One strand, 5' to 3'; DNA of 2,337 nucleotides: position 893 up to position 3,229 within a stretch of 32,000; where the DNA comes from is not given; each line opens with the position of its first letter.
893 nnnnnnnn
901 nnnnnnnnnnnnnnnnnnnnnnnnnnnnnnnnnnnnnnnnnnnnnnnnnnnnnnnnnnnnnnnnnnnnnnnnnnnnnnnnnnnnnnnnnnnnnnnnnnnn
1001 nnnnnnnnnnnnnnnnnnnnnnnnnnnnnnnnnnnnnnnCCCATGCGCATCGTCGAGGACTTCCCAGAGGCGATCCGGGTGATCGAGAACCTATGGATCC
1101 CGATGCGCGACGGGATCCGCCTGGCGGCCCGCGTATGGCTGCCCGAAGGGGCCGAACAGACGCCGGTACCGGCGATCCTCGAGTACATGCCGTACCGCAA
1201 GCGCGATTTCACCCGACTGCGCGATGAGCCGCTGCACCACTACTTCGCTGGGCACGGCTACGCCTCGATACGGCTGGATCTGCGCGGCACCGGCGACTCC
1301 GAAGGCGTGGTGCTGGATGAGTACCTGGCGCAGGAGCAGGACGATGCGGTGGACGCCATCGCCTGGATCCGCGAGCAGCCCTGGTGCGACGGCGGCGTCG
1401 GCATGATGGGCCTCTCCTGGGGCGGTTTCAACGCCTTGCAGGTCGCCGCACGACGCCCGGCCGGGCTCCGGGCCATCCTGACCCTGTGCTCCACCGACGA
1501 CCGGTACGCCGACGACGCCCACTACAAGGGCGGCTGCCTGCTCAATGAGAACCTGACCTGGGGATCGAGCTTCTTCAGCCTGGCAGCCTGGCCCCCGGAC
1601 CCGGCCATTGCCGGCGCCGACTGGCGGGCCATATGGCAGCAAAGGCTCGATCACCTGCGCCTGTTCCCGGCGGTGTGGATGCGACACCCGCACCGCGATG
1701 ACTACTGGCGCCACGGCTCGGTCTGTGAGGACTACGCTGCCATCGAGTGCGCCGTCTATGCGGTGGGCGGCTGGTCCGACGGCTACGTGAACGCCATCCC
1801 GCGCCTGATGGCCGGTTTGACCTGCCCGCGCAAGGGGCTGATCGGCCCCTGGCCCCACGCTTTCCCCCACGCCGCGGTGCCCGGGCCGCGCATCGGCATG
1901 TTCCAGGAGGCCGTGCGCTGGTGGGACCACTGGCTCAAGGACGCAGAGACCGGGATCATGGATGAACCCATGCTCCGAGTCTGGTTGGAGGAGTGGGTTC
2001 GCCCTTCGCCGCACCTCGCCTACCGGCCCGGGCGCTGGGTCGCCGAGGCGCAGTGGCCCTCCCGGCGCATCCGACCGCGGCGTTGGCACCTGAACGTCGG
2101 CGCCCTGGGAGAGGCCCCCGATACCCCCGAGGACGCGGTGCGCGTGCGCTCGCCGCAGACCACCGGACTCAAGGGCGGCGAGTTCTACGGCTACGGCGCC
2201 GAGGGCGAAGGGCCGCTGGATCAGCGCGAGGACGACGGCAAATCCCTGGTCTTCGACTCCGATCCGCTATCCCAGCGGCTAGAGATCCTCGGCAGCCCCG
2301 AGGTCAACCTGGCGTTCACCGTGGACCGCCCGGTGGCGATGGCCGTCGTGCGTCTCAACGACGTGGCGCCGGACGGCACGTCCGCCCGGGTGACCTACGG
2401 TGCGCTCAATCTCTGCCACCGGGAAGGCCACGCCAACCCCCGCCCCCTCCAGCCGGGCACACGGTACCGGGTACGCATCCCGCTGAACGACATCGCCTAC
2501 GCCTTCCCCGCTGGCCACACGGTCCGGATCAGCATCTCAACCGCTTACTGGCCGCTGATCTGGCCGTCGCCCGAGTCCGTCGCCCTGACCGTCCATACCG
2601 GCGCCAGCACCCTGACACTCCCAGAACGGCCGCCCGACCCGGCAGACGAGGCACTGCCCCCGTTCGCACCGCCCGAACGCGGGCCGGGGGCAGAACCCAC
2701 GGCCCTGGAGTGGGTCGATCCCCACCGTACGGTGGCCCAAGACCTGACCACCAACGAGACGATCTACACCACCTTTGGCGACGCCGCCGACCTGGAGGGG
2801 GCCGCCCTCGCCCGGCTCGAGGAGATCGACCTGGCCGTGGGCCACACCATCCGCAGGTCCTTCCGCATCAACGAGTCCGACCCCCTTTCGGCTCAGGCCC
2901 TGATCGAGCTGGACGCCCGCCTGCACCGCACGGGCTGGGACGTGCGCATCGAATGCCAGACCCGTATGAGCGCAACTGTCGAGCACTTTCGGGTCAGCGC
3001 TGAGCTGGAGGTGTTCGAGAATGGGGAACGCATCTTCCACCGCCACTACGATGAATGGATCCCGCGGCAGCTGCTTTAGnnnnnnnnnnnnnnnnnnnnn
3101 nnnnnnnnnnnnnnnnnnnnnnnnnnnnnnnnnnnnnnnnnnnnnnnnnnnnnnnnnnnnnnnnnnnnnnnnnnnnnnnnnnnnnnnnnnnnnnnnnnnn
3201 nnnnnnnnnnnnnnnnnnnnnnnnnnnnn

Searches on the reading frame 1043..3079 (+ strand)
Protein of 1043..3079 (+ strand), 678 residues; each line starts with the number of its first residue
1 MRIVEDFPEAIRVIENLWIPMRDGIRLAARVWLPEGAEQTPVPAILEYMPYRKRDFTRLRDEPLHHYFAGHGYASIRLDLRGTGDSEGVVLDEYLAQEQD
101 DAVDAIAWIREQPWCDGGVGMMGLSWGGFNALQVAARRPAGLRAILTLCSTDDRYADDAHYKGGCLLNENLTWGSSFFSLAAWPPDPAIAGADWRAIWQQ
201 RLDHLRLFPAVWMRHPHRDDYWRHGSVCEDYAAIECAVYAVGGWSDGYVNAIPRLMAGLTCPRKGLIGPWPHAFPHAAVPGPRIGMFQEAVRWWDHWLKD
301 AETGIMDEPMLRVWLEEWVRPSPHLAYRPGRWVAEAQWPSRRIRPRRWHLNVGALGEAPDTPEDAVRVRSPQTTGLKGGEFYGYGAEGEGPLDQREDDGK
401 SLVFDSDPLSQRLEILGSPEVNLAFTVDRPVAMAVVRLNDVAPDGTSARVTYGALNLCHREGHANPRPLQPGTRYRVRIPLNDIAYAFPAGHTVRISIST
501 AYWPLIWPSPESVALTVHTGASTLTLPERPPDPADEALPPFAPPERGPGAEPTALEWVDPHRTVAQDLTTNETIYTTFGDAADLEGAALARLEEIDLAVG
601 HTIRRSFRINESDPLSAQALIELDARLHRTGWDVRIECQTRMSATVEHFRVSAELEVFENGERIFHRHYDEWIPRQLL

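Call 16: search_protein_families(library=ncbifam, proteins=[window:1043-3079:+], max_evalue=0.00001)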
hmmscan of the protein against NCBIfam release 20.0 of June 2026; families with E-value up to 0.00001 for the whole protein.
window:1043-3079:+ (678 aa): 5 families
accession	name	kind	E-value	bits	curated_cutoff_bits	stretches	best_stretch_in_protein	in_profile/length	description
TIGR00976.1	CocE_NonD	subfamily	3.8e-78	263.9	66.3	1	20-505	2-508/550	CocE/NonD family hydrolase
NF003780.0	PRK05371.1-1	subfamily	3.5e-26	91.8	642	1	65-527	131-581/594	Xaa-Pro dipeptidyl-peptidase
TIGR03101.1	hydr2_PEP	hypoth_equivalog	2.9e-08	33.5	202.75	1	67-140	51-122/266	hydrolase 2, exosortase A system-associated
NF003782.0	PRK05371.1-3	subfamily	5e-08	31.8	711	0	404-527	518-640/648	Xaa-Pro dipeptidyl-peptidase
NF047920.1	lactonase_UilS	equivalog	2.8e-06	27.3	400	1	67-140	47-121/285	UilS family quorum-quenching N-acyl-homoserine lactonase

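Call 56: find_encoding_contigs(protein=window:1043-3079:+, flank=10000, max_places=1)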
Protein window:1043-3079:+ (678 aa): 3 contigs read that carry it; 1 place shown.
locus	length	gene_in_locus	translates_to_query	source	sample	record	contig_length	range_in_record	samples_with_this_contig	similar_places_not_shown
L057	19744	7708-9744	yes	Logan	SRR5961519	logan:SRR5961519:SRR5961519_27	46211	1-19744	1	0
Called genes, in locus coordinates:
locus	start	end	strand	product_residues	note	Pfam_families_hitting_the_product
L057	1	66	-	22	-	?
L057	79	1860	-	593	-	PF02771:Acyl-CoA_dh_N, PF02770:Acyl-CoA_dh_M, PF00441:Acyl-CoA_dh_1, PF22924:ACOX_C_alpha1, PF08028:Acyl-CoA_dh_2, PF12806:Acyl-CoA_dh_C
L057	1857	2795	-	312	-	PF01012:ETF, PF00766:ETF_alpha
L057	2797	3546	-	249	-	PF01012:ETF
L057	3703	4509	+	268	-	-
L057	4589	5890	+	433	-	PF02786:CPSase_L_D2 (faint), PF13535:ATP-grasp_4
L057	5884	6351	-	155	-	PF13302:Acetyltransf_3, PF00583:Acetyltransf_1, PF08445:FR47 (faint)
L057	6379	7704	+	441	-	PF04389:Peptidase_M28 (weak), PF01546:Peptidase_M20, PF07687:M20_dimer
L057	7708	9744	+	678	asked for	PF02129:Peptidase_S15, PF00561:Abhydrolase_1 (weak), PF12146:Hydrolase_4 (weak), PF08530:PepX_C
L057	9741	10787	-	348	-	PF02655:ATP-grasp_3 (weak), PF07478:Dala_Dala_lig_C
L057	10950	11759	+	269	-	PF13365:Trypsin_2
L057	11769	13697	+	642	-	-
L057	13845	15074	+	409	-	PF02353:CMAS, PF01135:PCMT (weak), PF13489:Methyltransf_23, PF13847:Methyltransf_31, PF08241:Methyltransf_11, PF08242:Methyltransf_12, PF13649:Methyltransf_25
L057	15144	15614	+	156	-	PF00027:cNMP_binding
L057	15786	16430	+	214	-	PF09685:MamF_MmsF (weak)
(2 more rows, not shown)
